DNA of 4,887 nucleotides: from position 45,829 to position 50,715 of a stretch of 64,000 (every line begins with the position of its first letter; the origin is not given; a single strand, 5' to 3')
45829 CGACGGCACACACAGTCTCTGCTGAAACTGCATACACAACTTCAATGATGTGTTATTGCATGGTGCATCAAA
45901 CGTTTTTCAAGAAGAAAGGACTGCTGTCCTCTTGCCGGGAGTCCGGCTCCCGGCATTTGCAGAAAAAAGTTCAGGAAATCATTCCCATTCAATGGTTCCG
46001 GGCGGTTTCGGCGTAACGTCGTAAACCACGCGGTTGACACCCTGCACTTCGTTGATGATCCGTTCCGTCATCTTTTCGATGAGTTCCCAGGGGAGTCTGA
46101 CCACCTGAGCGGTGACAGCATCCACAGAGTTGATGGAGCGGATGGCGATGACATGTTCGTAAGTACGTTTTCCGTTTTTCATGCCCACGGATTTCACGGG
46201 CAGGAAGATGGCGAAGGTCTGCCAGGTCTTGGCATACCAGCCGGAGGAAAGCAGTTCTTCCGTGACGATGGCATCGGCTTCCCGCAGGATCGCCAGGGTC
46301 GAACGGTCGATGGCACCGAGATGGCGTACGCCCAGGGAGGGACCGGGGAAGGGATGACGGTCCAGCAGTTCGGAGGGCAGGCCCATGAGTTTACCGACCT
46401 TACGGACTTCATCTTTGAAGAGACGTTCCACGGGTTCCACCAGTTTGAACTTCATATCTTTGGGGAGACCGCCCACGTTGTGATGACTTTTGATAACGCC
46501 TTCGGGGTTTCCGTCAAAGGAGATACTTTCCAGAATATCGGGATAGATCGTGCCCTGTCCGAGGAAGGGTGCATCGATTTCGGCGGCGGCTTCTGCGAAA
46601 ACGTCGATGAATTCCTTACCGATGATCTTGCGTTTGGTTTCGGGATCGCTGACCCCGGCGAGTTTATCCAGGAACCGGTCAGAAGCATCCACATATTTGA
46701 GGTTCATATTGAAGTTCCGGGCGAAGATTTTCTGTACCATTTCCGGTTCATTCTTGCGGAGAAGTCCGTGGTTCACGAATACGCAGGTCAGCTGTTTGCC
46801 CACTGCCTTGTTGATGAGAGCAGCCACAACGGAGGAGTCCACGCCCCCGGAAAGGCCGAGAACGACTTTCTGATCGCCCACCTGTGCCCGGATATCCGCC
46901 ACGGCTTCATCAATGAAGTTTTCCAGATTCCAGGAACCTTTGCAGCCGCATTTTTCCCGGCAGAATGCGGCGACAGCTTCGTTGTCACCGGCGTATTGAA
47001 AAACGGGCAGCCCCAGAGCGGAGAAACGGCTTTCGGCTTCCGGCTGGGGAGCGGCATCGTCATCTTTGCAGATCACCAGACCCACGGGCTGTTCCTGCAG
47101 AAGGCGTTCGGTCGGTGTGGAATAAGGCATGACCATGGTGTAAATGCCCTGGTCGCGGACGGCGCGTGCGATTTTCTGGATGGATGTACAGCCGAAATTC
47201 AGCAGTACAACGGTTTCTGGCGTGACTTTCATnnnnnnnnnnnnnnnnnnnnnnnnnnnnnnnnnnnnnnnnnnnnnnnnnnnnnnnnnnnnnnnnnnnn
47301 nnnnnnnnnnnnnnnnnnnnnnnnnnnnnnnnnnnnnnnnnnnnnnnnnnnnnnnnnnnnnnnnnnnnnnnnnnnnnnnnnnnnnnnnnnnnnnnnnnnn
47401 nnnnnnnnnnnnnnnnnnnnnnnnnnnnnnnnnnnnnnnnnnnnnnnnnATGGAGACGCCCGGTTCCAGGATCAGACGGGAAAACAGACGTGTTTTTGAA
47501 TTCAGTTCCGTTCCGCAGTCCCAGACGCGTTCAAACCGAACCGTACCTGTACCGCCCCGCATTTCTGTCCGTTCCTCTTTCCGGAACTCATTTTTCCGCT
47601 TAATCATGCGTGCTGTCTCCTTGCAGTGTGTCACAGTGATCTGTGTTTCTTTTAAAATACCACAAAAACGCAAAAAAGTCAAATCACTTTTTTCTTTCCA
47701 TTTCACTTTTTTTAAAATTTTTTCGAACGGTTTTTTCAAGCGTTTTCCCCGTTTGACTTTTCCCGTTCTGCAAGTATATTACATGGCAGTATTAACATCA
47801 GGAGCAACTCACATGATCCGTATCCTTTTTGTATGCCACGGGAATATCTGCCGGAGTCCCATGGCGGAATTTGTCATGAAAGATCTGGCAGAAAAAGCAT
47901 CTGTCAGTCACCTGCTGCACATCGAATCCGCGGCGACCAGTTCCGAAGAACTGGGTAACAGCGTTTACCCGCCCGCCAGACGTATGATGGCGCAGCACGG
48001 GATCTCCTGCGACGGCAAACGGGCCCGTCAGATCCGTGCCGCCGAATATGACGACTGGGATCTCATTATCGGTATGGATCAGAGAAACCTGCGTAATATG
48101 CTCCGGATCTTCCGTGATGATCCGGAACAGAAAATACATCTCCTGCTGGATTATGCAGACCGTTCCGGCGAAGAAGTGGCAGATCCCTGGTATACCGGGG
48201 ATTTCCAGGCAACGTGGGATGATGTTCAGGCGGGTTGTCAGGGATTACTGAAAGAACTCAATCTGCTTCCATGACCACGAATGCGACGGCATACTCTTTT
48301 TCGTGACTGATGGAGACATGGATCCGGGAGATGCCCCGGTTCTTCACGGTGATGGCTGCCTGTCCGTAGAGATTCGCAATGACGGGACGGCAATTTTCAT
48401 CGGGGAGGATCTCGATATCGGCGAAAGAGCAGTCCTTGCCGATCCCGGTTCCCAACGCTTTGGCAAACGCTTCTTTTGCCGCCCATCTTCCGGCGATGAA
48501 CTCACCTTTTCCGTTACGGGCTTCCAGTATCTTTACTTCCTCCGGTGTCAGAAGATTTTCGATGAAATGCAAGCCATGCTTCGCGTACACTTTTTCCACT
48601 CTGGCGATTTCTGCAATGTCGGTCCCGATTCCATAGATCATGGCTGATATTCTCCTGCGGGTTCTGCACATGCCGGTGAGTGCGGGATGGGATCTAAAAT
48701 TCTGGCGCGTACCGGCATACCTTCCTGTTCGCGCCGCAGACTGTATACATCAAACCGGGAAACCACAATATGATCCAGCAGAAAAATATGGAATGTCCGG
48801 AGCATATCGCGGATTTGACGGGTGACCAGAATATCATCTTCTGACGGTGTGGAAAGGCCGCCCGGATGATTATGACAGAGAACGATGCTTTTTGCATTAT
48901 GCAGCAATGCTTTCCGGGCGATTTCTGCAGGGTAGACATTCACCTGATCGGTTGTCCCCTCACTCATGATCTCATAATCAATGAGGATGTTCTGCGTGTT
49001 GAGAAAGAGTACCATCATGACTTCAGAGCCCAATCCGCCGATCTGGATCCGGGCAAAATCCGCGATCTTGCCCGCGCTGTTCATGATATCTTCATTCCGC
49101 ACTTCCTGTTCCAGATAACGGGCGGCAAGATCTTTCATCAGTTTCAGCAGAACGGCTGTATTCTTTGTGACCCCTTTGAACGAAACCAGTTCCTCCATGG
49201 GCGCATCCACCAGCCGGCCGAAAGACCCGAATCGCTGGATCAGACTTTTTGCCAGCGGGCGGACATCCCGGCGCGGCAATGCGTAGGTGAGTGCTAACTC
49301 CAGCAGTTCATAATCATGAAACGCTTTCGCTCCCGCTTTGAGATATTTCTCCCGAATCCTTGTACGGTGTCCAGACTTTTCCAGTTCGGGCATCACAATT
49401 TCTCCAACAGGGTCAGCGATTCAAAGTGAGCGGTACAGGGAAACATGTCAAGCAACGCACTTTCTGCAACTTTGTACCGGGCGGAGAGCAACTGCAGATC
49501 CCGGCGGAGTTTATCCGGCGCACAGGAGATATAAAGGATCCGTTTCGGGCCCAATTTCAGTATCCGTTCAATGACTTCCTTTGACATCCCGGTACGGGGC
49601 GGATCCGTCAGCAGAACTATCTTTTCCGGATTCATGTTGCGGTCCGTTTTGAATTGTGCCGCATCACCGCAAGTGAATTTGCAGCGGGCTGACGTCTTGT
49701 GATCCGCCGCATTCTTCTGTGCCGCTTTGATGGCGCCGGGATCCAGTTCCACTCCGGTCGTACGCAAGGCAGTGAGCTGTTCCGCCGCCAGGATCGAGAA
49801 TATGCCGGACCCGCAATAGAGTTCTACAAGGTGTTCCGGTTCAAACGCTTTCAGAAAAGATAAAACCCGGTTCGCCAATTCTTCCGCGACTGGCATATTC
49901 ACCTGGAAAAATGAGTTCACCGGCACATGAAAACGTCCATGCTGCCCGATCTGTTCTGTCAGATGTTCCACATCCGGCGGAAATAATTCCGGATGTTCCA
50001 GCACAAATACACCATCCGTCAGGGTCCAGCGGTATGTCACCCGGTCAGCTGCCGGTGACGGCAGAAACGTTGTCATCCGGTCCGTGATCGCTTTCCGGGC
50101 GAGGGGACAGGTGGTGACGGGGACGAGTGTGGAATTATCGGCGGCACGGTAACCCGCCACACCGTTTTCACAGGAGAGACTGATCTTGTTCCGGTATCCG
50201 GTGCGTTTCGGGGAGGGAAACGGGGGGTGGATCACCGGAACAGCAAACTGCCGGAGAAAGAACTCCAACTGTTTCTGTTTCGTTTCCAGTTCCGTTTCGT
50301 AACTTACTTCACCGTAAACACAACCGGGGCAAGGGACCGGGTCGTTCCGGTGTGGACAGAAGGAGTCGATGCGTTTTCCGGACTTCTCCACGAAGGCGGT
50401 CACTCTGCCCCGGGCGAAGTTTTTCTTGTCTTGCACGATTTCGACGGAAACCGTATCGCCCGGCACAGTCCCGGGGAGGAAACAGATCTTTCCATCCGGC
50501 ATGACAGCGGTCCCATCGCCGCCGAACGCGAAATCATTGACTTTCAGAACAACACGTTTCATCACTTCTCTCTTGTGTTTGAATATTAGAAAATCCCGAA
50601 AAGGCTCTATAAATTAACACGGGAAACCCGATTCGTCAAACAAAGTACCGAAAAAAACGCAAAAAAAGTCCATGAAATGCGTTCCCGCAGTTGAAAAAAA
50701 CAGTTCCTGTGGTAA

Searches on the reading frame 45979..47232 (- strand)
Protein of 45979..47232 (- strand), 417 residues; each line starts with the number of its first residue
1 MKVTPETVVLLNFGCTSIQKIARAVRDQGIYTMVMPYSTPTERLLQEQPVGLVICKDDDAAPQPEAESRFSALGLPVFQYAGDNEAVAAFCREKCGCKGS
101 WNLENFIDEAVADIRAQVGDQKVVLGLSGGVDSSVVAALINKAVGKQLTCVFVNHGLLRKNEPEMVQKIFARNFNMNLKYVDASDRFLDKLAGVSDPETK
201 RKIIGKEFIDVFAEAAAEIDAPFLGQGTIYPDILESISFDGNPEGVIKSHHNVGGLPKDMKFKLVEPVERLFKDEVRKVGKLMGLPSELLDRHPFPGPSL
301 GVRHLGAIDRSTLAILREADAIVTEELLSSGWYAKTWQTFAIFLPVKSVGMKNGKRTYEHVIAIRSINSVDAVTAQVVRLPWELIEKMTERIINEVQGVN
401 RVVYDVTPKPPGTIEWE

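Call 68: search_protein_families(library=pfam, proteins=[window:45979-47232:-], max_evalue=0.0001)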
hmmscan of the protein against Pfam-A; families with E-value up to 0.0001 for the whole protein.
window:45979-47232:- (417 aa): 5 families
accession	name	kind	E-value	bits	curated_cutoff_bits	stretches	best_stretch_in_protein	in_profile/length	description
PF00958.27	GMP_synt_C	-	4.5e-39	132.8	27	1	325-416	1-92/92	GMP synthase C terminal domain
PF02540.23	NAD_synthase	-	7.4e-13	48.6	21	1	104-184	6-82/242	NAD synthase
PF03054.22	tRNA_Me_trans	-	2e-05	24.8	20.6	0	121-155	1-34/202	tRNA methyl transferase HUP domain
PF00733.27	Asn_synthase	-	2.2e-05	24.8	21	1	107-162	6-58/354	Asparagine synthase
PF06508.19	QueC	-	4.8e-05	23.4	22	0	122-184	1-61/210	Queuosine biosynthesis protein QueC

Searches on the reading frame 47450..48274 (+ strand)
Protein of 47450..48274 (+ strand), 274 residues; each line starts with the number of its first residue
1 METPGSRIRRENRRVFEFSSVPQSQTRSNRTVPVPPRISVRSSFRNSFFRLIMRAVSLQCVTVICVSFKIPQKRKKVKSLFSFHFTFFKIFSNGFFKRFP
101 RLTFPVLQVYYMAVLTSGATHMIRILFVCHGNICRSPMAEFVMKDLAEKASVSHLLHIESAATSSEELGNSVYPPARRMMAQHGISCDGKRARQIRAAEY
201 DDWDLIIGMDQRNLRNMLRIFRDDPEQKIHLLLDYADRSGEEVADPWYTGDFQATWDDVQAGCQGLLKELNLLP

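Call 68: search_protein_families(library=pfam, proteins=[window:47450-48274:+], max_evalue=0.0001)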
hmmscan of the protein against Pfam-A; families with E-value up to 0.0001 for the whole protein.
window:47450-48274:+ (274 aa): 1 family
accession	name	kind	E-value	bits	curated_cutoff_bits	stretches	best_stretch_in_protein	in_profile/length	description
PF01451.26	LMWPc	-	4.7e-35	121.3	23.2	1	125-267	1-144/144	Low molecular weight phosphotyrosine protein phosphatase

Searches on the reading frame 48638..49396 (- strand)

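Call 68: search_protein_families(library=pfam, proteins=[window:48638-49396:-], max_evalue=0.0001)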
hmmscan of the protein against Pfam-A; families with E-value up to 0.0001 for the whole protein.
window:48638-49396:- (252 aa): 2 families
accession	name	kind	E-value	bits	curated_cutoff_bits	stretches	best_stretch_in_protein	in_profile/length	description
PF04002.20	RadC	-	4.7e-35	120.6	22.1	1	106-223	2-119/121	RadC-like JAB domain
PF20582.4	UPF0758_N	-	1.3e-08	35.2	27.1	1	12-81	8-76/77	UPF0758 N-terminal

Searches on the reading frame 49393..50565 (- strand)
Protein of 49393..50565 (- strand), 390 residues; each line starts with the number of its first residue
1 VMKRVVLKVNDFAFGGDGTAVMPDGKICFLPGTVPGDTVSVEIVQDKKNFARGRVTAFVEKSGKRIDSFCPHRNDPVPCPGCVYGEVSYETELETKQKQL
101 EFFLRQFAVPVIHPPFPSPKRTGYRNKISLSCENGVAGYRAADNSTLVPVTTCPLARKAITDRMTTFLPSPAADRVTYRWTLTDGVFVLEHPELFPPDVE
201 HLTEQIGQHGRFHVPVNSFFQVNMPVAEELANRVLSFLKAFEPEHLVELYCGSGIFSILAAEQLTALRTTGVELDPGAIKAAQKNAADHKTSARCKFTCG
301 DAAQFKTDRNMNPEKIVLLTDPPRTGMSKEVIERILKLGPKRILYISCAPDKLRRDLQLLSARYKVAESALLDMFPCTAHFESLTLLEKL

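Call 68: search_protein_families(library=pfam, proteins=[window:49393-50565:-], max_evalue=0.0001)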
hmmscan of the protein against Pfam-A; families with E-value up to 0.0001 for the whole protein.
window:49393-50565:- (390 aa): 6 families
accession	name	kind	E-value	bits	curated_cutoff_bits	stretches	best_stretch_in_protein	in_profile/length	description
PF05958.17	tRNA_U5-meth_tr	-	1.8e-25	90.2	23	1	211-389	171-356/357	tRNA (Uracil-5-)-methyltransferase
PF01938.26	TRAM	-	1.7e-08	34.6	21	1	7-55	10-60/61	TRAM domain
PF13649.12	Methyltransf_25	-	4.2e-07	31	27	1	248-308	3-61/97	Methyltransferase domain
PF13847.12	Methyltransf_31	-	8e-07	29.3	27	1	246-351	7-113/145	Methyltransferase domain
PF06325.19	PrmA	-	1.8e-06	28.1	22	1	245-297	164-215/296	Ribosomal protein L11 methyltransferase (PrmA)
PF05175.20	MTS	-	9.2e-06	25.8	23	1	237-336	26-123/170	Methyltransferase small domain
